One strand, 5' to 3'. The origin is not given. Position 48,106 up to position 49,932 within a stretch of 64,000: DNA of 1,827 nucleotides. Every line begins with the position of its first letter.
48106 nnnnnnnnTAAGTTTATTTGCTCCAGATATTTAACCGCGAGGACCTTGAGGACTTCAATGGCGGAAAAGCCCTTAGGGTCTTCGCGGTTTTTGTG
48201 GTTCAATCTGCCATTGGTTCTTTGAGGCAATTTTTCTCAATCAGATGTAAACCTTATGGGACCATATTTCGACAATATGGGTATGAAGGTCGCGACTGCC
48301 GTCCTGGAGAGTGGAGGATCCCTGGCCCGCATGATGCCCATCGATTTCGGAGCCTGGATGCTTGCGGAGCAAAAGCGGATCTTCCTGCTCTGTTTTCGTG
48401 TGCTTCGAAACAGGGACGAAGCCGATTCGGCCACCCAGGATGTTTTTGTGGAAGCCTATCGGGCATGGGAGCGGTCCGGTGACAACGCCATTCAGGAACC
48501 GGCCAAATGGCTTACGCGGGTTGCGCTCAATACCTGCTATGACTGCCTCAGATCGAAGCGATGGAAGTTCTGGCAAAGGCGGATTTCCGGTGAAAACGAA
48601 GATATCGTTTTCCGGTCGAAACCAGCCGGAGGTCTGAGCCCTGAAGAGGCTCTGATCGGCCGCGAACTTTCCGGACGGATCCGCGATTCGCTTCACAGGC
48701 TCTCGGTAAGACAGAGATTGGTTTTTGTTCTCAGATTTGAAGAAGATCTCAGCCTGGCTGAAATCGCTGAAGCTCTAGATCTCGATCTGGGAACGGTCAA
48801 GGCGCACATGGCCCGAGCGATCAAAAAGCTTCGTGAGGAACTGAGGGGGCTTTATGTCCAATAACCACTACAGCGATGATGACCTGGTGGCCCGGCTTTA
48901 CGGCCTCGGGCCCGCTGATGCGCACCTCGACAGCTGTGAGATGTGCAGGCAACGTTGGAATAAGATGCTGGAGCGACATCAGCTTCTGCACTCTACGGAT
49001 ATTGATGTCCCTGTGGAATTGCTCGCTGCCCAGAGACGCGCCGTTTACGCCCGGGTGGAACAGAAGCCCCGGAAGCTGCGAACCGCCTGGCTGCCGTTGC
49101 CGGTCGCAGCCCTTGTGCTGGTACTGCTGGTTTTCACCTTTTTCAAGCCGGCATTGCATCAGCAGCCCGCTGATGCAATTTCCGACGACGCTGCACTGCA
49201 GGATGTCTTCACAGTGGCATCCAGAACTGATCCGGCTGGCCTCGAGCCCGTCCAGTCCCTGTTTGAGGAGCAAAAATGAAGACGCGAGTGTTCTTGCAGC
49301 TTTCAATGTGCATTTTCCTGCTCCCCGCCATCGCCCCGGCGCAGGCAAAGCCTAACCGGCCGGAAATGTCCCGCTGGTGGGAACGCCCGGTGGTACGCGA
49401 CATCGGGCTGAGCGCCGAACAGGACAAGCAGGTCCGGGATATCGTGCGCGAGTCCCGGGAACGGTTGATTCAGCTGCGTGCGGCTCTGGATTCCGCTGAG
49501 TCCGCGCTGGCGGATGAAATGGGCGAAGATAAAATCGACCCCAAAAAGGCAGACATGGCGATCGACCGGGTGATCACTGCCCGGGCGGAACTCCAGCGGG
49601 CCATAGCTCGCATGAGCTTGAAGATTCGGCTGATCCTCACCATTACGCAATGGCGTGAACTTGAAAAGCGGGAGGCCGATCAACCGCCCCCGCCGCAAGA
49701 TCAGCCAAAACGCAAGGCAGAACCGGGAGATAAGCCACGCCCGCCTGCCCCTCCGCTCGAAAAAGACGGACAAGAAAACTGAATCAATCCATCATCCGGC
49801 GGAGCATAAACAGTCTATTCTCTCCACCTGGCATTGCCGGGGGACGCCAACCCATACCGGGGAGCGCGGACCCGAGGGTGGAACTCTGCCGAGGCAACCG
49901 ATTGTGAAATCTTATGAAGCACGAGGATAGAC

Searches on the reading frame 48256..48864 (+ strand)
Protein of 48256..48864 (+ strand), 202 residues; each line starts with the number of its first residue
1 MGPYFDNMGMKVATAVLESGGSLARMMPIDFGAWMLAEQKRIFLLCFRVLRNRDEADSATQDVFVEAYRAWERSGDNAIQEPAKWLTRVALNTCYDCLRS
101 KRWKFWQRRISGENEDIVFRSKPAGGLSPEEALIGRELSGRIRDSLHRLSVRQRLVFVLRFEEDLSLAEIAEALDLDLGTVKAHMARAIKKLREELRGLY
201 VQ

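Call 6: search_protein_families(library=pfam, proteins=[window:48256-48864:+], max_evalue=0.01)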
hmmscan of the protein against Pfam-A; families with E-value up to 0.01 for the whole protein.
window:48256-48864:+ (202 aa): 8 families
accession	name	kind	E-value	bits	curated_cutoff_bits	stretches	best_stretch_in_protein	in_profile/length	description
PF08281.18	Sigma70_r4_2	-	4.6e-15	55.5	25.7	1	141-192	3-54/54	Sigma-70, region 4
PF04545.22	Sigma70_r4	-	1.8e-14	53.4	24.1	1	146-194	2-50/50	Sigma-70, region 4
PF04542.20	Sigma70_r2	-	1.4e-10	41.2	24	1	39-103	6-70/71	Sigma-70 region 2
PF00196.25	GerE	-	6.1e-05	23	23.5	1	149-193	3-46/57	Bacterial regulatory proteins, luxR family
PF14493.12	HTH_40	-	0.0007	20.3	27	1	161-191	9-39/89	Helix-turn-helix domain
PF13412.12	HTH_24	-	0.0007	19.6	21.9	1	162-190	15-43/48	Winged helix-turn-helix DNA-binding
PF13384.12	HTH_23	-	0.00077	19.6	24.6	1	149-182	2-35/50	Homeodomain-like domain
PF04297.20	UPF0122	-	0.003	18.2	22.7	1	149-192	18-61/101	Putative helix-turn-helix protein, YlxM / p13 like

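Call 8: search_protein_families(library=ncbifam, proteins=[window:48256-48864:+], max_evalue=0.01)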
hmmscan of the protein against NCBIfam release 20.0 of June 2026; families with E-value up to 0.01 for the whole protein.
window:48256-48864:+ (202 aa): 98 families (the best 25 are shown)
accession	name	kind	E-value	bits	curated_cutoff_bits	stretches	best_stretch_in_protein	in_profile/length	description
NF007223.0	PRK09641.1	equivalog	8.3e-27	94.2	209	1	39-197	28-185/187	RNA polymerase sigma factor SigW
TIGR02983.1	SigE-fam_strep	subfamily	3.2e-25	88.9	141.55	1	30-197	7-159/162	SigE family RNA polymerase sigma factor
TIGR02937.1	sigma70-ECF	superfamily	2.2e-23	82.7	42.9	1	41-196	13-165/165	sigma-70 family RNA polymerase sigma factor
TIGR02948.1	SigW_bacill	equivalog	8.4e-23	81.4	243.1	1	40-198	29-186/187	RNA polymerase sigma factor SigW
TIGR02985.1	Sig70_bacteroi1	subfamily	9.2e-23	81.2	126.4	1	39-196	11-162/162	RNA polymerase sigma-70 factor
NF008888.0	PRK11922.1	equivalog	2.5e-22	79.6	204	1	33-197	34-197/231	RNA polymerase sigma factor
NF004113.0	PRK05602.1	equivalog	3.3e-21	75.9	208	1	39-198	55-203/211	RNA polymerase sigma factor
NF009166.1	PRK12513.1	equivalog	1e-20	74.3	206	1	39-197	32-187/193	RNA polymerase sigma factor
NF009172.0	PRK12519.1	subfamily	3.8e-20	72.3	222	1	42-199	42-192/194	RNA polymerase sigma factor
NF006930.0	PRK09415.1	subfamily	6.6e-20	71.7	198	1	34-197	21-176/179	RNA polymerase factor sigma C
NF058625.1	sigma_PG0214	equivalog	1.5e-19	70.3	130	1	26-197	1-162/170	GFO_1088 family ECF-type sigma factor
NF007220.0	PRK09639.1-5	equivalog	2.8e-19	69.6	260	1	40-196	14-164/181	RNA polymerase sigma factor SigX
NF007225.0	PRK09643.1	equivalog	2.4e-18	66.6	190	1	34-199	32-185/204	RNA polymerase sigma factor SigM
TIGR02939.1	RpoE_Sigma70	equivalog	1.1e-16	61.4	236.15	1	36-199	27-189/190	RNA polymerase sigma factor RpoE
NF009167.0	PRK12514.1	equivalog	2.8e-16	60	265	1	39-196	30-178/180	RNA polymerase sigma factor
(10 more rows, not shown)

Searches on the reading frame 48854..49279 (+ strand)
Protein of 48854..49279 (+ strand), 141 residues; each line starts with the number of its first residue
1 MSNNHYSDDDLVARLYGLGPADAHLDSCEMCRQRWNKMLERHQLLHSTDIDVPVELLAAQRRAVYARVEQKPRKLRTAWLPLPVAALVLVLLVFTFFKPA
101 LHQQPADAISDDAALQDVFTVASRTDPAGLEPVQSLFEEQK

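Call 6: search_protein_families(library=pfam, proteins=[window:48854-49279:+], max_evalue=0.01)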
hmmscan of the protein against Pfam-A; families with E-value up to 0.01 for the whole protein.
window:48854-49279:+ (141 aa): 0 families

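Call 8: search_protein_families(library=ncbifam, proteins=[window:48854-49279:+], max_evalue=0.01)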
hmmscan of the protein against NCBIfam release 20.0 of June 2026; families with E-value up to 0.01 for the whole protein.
window:48854-49279:+ (141 aa): 1 family
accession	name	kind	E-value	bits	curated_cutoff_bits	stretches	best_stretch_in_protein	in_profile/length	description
NF052375.1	antisigma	equivalog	6.9e-06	26.2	100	1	22-125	19-133/217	anti-sigma factor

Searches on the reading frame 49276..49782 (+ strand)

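Call 6: search_protein_families(library=pfam, proteins=[window:49276-49782:+], max_evalue=0.01)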
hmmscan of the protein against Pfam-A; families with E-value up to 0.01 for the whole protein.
window:49276-49782:+ (168 aa): 1 family
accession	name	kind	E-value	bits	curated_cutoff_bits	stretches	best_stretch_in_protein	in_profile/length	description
PF13801.11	Metal_resist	-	3.5e-13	50.2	29.2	1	36-127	33-124/125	Heavy-metal resistance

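Call 8: search_protein_families(library=ncbifam, proteins=[window:49276-49782:+], max_evalue=0.01)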
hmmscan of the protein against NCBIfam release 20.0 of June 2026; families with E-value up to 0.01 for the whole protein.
window:49276-49782:+ (168 aa): 2 families
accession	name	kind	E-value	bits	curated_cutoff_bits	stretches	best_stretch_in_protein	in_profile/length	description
NF007769.1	PRK10455.1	equivalog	1.6e-05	25.2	174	1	36-136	50-151/160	ATP-independent periplasmic protein-refolding chaperone Spy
NF007687.2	PRK10363.1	equivalog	0.0056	16.6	160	1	41-132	55-143/152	cell-envelope stress modulator CpxP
